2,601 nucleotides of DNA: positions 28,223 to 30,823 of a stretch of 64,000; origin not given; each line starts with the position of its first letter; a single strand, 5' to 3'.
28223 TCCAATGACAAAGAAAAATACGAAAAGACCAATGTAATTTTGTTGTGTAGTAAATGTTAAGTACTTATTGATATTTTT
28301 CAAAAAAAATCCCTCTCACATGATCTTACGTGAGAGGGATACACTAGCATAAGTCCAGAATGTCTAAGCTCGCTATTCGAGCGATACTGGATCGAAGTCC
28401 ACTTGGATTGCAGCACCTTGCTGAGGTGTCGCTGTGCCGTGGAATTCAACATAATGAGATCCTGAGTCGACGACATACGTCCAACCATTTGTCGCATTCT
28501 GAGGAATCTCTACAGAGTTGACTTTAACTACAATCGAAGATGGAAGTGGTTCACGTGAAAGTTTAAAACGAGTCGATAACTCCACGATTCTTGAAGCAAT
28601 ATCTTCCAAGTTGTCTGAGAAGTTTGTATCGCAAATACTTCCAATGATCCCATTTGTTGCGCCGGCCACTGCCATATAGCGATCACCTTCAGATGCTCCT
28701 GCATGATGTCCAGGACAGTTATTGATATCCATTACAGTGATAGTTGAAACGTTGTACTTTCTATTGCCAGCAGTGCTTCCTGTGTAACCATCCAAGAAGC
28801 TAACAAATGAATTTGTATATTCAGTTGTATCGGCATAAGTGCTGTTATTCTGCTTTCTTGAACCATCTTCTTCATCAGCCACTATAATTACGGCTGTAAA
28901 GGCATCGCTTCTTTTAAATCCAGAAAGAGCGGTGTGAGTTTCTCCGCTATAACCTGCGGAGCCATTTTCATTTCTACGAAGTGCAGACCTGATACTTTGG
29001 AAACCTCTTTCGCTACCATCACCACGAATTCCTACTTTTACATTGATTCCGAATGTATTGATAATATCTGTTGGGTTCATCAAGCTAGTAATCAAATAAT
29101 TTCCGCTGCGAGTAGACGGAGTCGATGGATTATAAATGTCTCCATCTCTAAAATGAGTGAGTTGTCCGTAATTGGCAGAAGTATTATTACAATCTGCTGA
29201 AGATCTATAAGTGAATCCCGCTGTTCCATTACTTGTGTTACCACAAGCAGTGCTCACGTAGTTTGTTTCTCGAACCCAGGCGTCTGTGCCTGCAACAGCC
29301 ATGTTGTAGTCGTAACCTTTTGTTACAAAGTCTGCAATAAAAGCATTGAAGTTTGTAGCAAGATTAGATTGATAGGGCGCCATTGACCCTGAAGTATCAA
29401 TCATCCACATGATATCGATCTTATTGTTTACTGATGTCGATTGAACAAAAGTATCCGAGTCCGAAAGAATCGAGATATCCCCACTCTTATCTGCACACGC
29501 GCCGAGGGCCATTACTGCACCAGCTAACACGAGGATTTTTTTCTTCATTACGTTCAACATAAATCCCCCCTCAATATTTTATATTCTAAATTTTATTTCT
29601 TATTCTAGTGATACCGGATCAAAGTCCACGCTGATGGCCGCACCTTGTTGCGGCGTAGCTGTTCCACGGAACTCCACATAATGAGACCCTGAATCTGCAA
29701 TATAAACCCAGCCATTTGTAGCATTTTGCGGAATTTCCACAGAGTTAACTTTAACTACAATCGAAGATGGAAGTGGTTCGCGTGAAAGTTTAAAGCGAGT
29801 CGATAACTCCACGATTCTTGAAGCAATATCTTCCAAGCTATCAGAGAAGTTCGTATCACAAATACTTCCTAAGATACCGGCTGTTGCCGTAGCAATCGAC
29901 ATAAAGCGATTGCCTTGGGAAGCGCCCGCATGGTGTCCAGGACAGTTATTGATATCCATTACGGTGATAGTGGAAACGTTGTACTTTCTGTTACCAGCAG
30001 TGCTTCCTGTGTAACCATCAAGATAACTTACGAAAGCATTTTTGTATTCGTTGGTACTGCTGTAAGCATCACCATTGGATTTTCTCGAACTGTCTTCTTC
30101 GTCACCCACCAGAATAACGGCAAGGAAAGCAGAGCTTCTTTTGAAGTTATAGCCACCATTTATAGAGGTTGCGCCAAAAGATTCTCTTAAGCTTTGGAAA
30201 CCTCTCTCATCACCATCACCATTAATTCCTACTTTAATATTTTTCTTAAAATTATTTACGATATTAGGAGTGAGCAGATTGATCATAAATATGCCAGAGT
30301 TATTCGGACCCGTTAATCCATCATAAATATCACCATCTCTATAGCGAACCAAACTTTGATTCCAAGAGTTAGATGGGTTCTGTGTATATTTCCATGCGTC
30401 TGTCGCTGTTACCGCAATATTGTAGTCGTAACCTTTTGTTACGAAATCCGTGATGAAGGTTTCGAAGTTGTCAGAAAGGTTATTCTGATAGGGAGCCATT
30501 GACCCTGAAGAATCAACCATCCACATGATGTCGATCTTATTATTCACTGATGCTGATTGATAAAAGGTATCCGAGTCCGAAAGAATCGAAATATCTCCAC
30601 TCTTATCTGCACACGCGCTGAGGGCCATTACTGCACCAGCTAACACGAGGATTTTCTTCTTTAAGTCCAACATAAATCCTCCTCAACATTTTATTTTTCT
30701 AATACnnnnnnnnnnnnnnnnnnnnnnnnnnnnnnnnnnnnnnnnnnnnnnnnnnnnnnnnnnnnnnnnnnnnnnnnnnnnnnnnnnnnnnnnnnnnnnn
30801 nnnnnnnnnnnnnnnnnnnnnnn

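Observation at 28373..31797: Tandem triad of VWA lipoproteins with homogenised ends and a hypervariable MIDAS-face core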

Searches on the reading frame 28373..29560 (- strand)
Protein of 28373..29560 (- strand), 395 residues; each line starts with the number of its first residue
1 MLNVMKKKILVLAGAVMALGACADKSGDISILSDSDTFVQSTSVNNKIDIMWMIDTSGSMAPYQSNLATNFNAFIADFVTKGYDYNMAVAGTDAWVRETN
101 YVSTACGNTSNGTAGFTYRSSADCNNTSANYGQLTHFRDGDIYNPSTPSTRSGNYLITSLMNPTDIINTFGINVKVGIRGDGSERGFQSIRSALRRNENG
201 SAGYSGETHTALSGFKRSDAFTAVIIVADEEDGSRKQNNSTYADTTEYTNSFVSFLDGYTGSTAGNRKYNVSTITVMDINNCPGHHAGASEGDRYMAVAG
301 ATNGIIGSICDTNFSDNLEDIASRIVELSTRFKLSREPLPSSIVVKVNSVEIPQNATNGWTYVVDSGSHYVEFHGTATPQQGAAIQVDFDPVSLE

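Call 4: search_protein_families(library=pfam, proteins=[window:28373-29560:-], max_evalue=1)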
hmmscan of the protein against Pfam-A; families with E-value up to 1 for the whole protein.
window:28373-29560:- (395 aa): 2 families
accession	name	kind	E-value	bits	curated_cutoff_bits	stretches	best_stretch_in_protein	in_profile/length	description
PF19333.4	FAXC_N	-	0.03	14.9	27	1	63-104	28-69/104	Failed axon connections homolog N-terminus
PF04285.18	DUF444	-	0.099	12.1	27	1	45-84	242-281/418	Protein of unknown function (DUF444)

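Call 5: search_protein_families(library=ncbifam, proteins=[window:28373-29560:-], max_evalue=1)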
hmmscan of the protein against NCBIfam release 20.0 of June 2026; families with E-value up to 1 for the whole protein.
window:28373-29560:- (395 aa): 2 families
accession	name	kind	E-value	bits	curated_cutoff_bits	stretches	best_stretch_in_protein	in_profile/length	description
NF052240.1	MIDASAdhsBdello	equivalog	4.9e-12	45.7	700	2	40-94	49-103/378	MIDAS family adhesin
TIGR02217.1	chp_TIGR02217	subfamily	0.06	12.9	136.65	1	337-390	128-176/210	phage distal tail protein, Rcc01695 family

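Call 26: predict_structure(alignment_id=A2)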
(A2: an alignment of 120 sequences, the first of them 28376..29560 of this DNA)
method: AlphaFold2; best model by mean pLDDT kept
length: 395 residues; sequences in the alignment: 120
mean_pLDDT: 88.4   pTM: 0.87
mean pLDDT of the five models: 88.4, 88.1, 87.3, 86.8, 86.0
residues with pLDDT >= 90: 262; 70-90: 80; 50-70: 47; < 50: 6
segments of 3 or more residues with pLDDT < 50: none
pLDDT, mean of each block of 10 residues (from residue 1): 58 73 58 86 72 96 97 96 96 82 66 81 87 90 77 94 97 94 89 89 64 82 97 92 97 97 93 97 89 98 97 96 96 95 97 97 95 96 94 86
secondary structure, 60 per line:
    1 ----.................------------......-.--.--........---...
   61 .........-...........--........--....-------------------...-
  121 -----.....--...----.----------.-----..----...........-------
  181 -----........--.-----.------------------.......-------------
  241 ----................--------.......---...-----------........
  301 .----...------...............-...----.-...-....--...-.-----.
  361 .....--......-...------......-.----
elements in order: H5-21 E34-39 E47-54 H58-69 H71-81 E84-91 H94-97 E117-119 E126-130 H163-173 H186-193 E221-227 H245-260 E269-275 H293-301 E306-308 H315-329 E331-333 E344-347 E350-352 E360-365 E368-373 E384-389

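Call 32: fold_search(model_id=the predicted structure, library=pdb)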
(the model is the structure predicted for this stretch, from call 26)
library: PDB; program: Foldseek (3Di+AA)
matches with E <= 10: 813; with E <= 0.001: 107
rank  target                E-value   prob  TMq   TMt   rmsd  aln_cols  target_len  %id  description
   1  3zdx_D                1.7e-08  1.00  0.35  0.31   9.8       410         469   13  Integrin alphaIIB beta3 headpiece and RGD peptide complex (released 2013-06-05)
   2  6avq_B                2.5e-08  1.00  0.34  0.22  10.5       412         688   11  The Therapeutic Antibody LM609 Selectively Inhibits Ligand Binding to Human alpha-V beta-3 Integrin via Steric Hindran (released 2017-11-01)
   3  7usl_B                3.8e-08  1.00  0.32  0.21  11.6       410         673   10  Integrin alphaM/beta2 ectodomain in complex with adenylate cyclase toxin RTX751 and M1F5 Fab (released 2022-08-17)
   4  8t2v_B                7.3e-08  1.00  0.35  0.22  10.8       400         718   12  Cryo-EM Structures of Full-length Integrin alphaIIbbeta3 in Native Lipids (released 2023-07-26)
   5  8t2u_B                7.8e-08  1.00  0.36  0.37  12.4       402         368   13  Cryo-EM Structures of Full-length Integrin alphaIIbbeta3 in Native Lipids complexed with Eptifibatide (released 2023-07-26)
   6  3nid_B                8.8e-08  1.00  0.35  0.31  11.3       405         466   11  The Closed Headpiece of Integrin alphaIIB beta3 and its Complex with an alpahIIB beta3 -Specific Antagonist That Does  (released 2010-12-22)
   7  8xei_B                1.1e-07  1.00  0.35  0.22  12.3       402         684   11  Cryo-EM structure of integrin ITGAV/ITGB3 complex, conformation 1 (released 2024-12-18)
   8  9der_B                1.1e-07  1.00  0.35  0.30  13.9       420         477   12  Cryo-EM Structures of Full-Length Integrin alphaIIbbeta3 in Native Lipids Complexed with Tirofiban (released 2024-10-16)
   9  7ceb_B                1.3e-07  1.00  0.38  0.39  11.3       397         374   11  Crystal structure of alpha6beta1 integrin headpiece (released 2021-06-23)
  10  8xek_B                1.3e-07  1.00  0.34  0.29  10.7       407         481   14  Cryo-EM structure of integrin ITGAV/ITGB3 complex, conformation 2 (released 2024-12-18)
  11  6avu_B                1.3e-07  1.00  0.34  0.30  12.7       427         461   12  Human alpha-V beta-3 Integrin (open conformation) in complex with the therapeutic antibody LM609 (released 2017-11-01)
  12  3nif_D                1.5e-07  1.00  0.36  0.31  10.8       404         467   13  The Closed Headpiece of Integrin IIb 3 and its Complex with an IIb 3 -Specific Antagonist That Does Not Induce Opening (released 2010-12-22)
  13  6avr_B                1.6e-07  1.00  0.34  0.22  10.7       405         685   11  Human alpha-V beta-3 Integrin (intermediate conformation) in complex with the therapeutic antibody LM609 (released 2017-11-01)
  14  8w30_B                1.6e-07  1.00  0.31  0.33  11.6       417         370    9  Crystal structure of alpha-V beta-1 integrin headpiece in complex with TR01225179 (released 2025-01-01)
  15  3fcs_D                1.7e-07  1.00  0.37  0.26  10.6       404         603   13  Structure of complete ectodomain of integrin aIIBb3 (released 2009-01-20)
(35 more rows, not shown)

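Call 35: find_related_loci(query=A2, collection=genome_contigs, flank=5000)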
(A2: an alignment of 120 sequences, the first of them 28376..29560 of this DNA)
Query A2 (395 aa) in genome_contigs; peptide patterns used: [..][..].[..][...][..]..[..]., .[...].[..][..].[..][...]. (x = any residue, [..] = any of these).
600 stretches matched a pattern (row limit reached: there are more); 556 encode a relative of the query (tblastn E <= 1e-3); the best 80 are kept; 80 distinct loci.
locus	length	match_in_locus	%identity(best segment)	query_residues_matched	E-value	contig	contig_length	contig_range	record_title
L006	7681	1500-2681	98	1-395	0e+0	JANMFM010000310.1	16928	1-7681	MAG: Bdellovibrionales bacterium isolate OTE_70b_metabat_204 OTE_70b_k141_2034966, whole genome shotgun sequence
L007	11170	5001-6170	58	11-394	3e-153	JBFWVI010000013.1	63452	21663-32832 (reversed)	MAG: Bdellovibrionales bacterium isolate CA_2019_TPBF_90 NODE_3402_length_63452_cov_10.723206_TPBF, whole genome shotgun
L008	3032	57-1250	55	4-395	2e-149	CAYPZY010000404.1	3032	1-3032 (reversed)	MAG TPA_asm: uncultured Bdellovibrionales bacterium isolate binchicken_co396_49 genome assembly, contig: NODE_63563_leng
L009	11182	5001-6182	53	7-395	9e-140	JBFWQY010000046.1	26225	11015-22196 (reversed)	MAG: Bdellovibrionales bacterium isolate CA_2019_TPBF_194 NODE_9321_length_26225_cov_10.847804_TPBF, whole genome shotgu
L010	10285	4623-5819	50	4-394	4e-128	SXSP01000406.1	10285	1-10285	MAG: Bdellovibrionales bacterium isolate F1-140-MAGs087 F1-140__c433507, whole genome shotgun sequence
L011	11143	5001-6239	46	2-395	3e-119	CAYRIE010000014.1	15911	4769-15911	MAG TPA_asm: uncultured Pseudobdellovibrionaceae bacterium isolate SRP220891_co3_143 genome assembly, contig: NODE_5083_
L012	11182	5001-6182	48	5-393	7e-118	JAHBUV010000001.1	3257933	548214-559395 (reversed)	MAG: Bdellovibrionaceae bacterium isolate ACE_BDE1 BDE1_1, whole genome shotgun sequence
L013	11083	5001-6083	46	3-394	1e-101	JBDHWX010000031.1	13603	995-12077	MAG: Bdellovibrionales bacterium isolate AS-MESO-3CA.42 NODE_19596_length_13603_cov_2.880083, whole genome shotgun seque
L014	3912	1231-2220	42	22-395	4e-83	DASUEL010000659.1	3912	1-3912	MAG TPA_asm: Bdellovibrionales bacterium isolate SMAG_U1352 k141_2116592, whole genome shotgun sequence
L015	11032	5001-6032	40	4-395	6e-77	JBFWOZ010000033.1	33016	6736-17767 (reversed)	MAG: Bdellovibrionales bacterium isolate CA_2019_TPBF_148 NODE_7244_length_33016_cov_6.108973_TPBF, whole genome shotgun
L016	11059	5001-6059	39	2-394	4e-76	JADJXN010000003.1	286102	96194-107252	MAG: Oligoflexia bacterium isolate Kalu_18-Q3-R12-55_MAXAC.131 tig00003267-10-2849560, whole genome shotgun sequence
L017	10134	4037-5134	37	1-394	1e-73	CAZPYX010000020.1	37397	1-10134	MAG TPA_asm: uncultured Bdellovibrio sp. isolate binchicken_co185_152 genome assembly, contig: NODE_1385_length_37397_co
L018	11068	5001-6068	39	8-394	4e-73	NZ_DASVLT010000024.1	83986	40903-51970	MAG: Bdellovibrio sp. isolate SMAG_U3081 k141_313319, whole genome shotgun sequence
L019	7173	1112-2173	40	5-394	6e-72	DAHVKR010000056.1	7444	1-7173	MAG TPA_asm: Bdellovibrionales bacterium isolate clean509 NODE_56_length_7444_cov_3.722682, whole genome shotgun sequenc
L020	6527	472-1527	39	1-395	4e-72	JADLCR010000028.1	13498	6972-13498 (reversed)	MAG: Oligoflexia bacterium isolate SJ240 c_000000308036, whole genome shotgun sequence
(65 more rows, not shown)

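Call 50: search_protein_representatives(alignment_id=A2)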
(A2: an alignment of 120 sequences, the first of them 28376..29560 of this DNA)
Query: 120 sequences, 350 profile positions. Proteins with E-value up to 0.001 (for the whole library): 17053; up to 1e-10: 10295; up to 1e-30: 2171. The best 150 are listed.
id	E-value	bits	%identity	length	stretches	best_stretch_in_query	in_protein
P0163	8.0e-135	465.9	-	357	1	9-350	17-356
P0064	8.7e-135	465.8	-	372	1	5-350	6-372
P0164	1.3e-133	461.9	-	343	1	5-350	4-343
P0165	4.3e-133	460.2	-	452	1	10-350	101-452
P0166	7.0e-130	449.6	-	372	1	2-348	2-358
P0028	3.0e-128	444.3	-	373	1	5-349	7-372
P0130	4.4e-128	443.7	-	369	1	8-349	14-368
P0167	1.4e-127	442.1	-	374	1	5-350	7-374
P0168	1.9e-126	438.4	-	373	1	5-350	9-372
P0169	3.1e-126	437.6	-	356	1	7-349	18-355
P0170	1.6e-125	435.3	-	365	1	3-349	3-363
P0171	1.9e-125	435.0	-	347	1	1-349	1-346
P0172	6.4e-125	433.3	-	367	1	6-347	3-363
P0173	7.5e-124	429.8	-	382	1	8-350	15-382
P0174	1.2e-123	429.1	-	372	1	7-349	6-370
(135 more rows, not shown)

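Call 51: search_solved_structures(query=A2, max_evalue=1, show_alignments=4)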
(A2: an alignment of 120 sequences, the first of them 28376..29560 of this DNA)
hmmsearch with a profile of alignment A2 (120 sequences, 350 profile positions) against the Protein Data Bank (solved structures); distinct sequences matched with E-value up to 1: 0.

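Call 93: search_protein_families(library=padloc, proteins=[window:28376-29560:-], max_evalue=0.01)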
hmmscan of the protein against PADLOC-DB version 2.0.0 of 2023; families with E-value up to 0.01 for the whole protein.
window:28376-29560:- (395 aa): 0 families

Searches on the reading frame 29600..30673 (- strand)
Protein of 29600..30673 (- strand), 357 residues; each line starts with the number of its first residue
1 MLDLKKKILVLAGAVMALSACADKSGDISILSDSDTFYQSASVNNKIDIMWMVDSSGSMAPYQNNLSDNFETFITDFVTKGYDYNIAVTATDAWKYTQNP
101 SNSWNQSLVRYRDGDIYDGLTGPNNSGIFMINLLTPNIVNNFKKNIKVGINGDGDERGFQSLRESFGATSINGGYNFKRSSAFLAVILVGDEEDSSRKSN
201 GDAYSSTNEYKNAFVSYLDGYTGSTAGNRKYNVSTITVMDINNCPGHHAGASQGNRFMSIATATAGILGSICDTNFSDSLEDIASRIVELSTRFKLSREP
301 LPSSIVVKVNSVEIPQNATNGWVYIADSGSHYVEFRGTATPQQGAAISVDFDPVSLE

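Call 4: search_protein_families(library=pfam, proteins=[window:29600-30673:-], max_evalue=1)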
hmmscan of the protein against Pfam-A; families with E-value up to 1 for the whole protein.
window:29600-30673:- (357 aa): 0 families

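Call 5: search_protein_families(library=ncbifam, proteins=[window:29600-30673:-], max_evalue=1)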
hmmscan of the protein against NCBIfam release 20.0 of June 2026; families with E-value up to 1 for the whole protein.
window:29600-30673:- (357 aa): 2 families
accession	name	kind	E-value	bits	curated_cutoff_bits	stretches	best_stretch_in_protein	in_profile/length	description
NF052240.1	MIDASAdhsBdello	equivalog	4.8e-14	52.3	700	2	36-119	46-125/378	MIDAS family adhesin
NF033765.2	gliding_CglD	equivalog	1.7e-10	39.4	400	1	31-317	627-917/1124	adventurous gliding motility lipoprotein CglD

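Call 45: find_homologous_proteins(query=window:29603-30673:-)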
Query window:29603-30673:- (357 aa): 80 proteins with E <= 0.001 among 4348 candidates.
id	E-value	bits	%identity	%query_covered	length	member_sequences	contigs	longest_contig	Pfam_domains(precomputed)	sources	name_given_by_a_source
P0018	2.4e-233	791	100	100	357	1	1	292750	-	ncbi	ncbi:MAG: hypothetical protein V4596_03890 [Bdellovibrionota bacterium]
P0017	1.9e-187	640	80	100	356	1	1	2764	-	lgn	-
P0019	4.1e-174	596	78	100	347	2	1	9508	-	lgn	-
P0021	7.7e-167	573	77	100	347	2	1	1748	-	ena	-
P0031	3.7e-157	541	68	100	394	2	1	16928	-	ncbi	-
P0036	4.3e-146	504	65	99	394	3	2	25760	-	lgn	-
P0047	7.1e-142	490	64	99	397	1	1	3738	-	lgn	-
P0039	8.2e-141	487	62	100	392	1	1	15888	-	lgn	-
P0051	1.6e-138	479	61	100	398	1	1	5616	-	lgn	-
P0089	9.7e-137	474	60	99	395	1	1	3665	-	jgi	jgi:hypothetical protein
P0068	6.1e-135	468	59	100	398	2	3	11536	-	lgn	-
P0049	4.4e-133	462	61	100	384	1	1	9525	-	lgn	-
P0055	2.9e-132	459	59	99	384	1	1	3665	-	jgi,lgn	jgi:hypothetical protein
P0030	9.9e-130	451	59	98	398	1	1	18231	-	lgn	-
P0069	7.4e-126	438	60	96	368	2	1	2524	-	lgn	-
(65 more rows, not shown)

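Call 93: search_protein_families(library=padloc, proteins=[window:29603-30673:-], max_evalue=0.01)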
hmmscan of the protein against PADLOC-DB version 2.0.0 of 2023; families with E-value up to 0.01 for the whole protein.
window:29603-30673:- (357 aa): 0 families
